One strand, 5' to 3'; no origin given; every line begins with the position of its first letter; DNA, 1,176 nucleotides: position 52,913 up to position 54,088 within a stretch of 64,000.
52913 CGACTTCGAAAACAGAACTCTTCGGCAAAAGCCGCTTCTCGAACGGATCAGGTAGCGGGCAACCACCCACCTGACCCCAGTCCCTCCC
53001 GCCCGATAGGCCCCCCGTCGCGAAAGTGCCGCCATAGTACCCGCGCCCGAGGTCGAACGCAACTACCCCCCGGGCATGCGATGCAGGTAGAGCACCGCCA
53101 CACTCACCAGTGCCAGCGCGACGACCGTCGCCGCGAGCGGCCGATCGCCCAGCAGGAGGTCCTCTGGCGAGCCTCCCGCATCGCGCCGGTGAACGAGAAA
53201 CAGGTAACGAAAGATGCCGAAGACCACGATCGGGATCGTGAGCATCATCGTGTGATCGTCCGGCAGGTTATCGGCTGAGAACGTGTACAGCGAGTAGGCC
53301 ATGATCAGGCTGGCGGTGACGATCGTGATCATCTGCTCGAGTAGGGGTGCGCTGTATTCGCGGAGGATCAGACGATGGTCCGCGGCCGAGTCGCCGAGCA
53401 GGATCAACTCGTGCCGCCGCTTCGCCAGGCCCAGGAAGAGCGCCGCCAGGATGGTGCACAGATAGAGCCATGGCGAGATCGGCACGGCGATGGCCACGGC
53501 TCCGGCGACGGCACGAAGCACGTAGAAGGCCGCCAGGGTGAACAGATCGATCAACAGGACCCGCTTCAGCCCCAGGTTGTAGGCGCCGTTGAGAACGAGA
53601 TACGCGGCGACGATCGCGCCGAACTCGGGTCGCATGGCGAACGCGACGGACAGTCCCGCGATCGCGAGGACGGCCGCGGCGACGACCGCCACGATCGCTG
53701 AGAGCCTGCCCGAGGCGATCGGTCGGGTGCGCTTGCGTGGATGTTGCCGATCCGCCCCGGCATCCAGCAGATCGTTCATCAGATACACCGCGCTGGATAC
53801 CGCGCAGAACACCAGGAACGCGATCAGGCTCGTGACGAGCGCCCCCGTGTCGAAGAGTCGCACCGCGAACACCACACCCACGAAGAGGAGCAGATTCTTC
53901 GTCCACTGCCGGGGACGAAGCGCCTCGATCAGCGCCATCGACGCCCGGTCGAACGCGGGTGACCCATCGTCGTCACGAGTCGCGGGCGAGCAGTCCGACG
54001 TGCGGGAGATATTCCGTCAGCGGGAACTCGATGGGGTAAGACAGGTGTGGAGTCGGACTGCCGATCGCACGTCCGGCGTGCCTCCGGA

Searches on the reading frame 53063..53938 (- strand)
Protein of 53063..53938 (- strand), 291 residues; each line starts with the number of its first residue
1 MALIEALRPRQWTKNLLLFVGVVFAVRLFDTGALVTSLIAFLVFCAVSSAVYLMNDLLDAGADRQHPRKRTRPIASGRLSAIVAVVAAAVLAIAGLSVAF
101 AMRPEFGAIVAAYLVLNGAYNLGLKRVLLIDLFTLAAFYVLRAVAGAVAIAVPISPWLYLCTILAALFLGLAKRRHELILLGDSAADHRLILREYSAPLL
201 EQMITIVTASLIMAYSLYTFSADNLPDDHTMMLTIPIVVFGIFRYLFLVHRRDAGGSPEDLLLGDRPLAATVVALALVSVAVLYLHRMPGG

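Call 66: search_protein_families(library=pfam, proteins=[window:53063-53938:-], max_evalue=0.001)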
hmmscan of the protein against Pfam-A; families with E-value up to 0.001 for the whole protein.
window:53063-53938:- (291 aa): 1 family
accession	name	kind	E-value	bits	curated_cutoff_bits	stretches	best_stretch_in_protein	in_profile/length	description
PF01040.23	UbiA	-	4.3e-22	79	34.2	1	19-253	4-236/250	UbiA prenyltransferase family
